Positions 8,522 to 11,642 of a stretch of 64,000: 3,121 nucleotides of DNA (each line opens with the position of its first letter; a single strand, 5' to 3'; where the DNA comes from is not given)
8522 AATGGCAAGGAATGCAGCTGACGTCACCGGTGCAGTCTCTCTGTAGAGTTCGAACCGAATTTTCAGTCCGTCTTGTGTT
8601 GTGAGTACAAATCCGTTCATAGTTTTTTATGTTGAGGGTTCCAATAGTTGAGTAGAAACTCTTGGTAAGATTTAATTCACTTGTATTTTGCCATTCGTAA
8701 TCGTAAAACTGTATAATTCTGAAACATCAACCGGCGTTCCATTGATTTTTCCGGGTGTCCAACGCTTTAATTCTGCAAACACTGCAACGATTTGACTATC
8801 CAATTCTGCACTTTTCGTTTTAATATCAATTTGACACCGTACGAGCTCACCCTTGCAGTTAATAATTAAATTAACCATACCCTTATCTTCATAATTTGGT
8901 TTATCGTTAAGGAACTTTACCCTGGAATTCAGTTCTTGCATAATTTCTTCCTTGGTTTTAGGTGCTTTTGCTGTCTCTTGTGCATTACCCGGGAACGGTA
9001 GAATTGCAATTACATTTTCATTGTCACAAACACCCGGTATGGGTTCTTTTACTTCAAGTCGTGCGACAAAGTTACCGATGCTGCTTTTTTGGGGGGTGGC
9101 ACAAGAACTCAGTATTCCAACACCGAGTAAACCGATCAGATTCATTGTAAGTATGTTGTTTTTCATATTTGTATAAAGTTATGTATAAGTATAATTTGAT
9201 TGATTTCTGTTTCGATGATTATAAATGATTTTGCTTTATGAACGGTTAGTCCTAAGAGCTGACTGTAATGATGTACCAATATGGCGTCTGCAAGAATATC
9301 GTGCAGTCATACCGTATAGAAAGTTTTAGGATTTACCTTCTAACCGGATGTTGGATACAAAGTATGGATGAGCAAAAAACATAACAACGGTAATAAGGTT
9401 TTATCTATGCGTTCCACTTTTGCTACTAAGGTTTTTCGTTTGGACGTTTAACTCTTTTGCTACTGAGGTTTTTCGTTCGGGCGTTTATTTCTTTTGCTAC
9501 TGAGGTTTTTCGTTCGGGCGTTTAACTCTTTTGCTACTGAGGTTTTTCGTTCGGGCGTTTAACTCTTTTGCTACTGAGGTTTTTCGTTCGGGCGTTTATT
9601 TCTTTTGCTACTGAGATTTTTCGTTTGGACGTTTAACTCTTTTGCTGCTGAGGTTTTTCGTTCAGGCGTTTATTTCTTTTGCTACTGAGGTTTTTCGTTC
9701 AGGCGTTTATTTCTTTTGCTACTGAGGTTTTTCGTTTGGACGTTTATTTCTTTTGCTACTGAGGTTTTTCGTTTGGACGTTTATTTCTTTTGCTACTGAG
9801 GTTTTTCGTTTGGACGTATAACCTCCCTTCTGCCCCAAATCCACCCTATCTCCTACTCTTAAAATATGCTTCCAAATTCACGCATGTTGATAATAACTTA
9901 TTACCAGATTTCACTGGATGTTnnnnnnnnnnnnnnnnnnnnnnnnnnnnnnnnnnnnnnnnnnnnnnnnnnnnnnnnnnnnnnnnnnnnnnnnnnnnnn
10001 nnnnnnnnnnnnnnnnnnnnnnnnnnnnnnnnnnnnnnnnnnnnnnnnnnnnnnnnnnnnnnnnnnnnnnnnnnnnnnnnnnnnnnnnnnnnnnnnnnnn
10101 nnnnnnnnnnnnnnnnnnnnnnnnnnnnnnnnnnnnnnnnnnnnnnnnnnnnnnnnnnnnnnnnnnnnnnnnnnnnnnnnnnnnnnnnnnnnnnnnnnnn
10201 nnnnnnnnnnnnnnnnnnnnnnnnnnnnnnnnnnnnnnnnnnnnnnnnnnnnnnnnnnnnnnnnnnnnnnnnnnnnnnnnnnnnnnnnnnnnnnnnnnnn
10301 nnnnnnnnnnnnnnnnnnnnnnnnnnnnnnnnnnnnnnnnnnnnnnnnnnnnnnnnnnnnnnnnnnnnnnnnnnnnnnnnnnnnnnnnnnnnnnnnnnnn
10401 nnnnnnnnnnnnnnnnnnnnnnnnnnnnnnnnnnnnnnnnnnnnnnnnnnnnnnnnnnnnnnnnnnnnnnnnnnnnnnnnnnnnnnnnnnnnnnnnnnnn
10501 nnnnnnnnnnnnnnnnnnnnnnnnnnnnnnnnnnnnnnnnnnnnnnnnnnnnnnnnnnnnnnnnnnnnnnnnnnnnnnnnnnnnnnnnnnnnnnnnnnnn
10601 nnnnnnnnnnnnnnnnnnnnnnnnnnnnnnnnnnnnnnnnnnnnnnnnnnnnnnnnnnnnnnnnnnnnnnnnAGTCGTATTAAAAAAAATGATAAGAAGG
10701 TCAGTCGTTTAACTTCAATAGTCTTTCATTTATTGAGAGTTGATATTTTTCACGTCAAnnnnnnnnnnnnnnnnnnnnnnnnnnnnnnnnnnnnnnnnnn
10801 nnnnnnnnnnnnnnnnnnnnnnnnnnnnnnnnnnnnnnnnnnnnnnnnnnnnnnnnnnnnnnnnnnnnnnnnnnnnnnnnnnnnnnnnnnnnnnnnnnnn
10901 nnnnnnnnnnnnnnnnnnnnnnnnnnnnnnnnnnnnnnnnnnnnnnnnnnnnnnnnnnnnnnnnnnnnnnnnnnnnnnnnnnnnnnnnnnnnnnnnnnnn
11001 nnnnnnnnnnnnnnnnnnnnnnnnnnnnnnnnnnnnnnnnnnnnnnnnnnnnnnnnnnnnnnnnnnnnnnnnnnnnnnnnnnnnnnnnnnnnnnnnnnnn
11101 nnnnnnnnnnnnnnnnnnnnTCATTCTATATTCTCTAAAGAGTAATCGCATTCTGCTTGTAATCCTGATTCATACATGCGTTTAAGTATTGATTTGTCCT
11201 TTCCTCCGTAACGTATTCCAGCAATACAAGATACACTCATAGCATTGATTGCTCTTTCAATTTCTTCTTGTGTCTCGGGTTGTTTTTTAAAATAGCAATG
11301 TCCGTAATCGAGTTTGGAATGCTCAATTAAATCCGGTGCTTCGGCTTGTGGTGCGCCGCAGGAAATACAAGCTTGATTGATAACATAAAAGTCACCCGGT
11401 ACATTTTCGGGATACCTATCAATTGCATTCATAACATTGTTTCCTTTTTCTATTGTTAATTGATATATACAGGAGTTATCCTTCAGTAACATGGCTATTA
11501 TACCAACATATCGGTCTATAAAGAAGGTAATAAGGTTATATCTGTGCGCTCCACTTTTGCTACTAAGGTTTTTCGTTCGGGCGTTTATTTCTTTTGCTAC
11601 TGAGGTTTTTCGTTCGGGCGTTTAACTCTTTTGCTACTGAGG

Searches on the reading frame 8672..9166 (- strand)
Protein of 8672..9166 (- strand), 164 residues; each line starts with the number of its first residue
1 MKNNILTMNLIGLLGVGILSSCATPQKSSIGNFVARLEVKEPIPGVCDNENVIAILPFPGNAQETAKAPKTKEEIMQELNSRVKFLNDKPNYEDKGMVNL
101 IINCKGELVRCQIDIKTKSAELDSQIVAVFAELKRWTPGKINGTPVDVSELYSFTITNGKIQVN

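Call 14: search_protein_families(library=pfam, proteins=[window:8672-9166:-], max_evalue=0.01)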
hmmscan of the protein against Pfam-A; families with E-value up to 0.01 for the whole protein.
window:8672-9166:- (164 aa): 1 family
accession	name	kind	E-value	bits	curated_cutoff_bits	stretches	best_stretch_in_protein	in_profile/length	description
PF03544.19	TonB_C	-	0.0068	17.3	24.6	0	93-150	15-71/79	Gram-negative bacterial TonB protein C-terminal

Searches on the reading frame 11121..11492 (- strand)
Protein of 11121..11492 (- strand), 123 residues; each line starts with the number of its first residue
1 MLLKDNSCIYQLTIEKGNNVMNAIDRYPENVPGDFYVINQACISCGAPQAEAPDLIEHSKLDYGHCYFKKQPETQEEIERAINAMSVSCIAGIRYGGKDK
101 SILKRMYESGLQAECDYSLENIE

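Call 14: search_protein_families(library=pfam, proteins=[window:11121-11492:-], max_evalue=0.01)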
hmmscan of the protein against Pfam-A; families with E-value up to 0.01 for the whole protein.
window:11121-11492:- (123 aa): 1 family
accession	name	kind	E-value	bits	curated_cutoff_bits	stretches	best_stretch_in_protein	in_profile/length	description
PF13370.11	Fer4_13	-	2.1e-05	25.6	24.5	1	39-86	2-49/58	4Fe-4S single cluster domain of Ferredoxin I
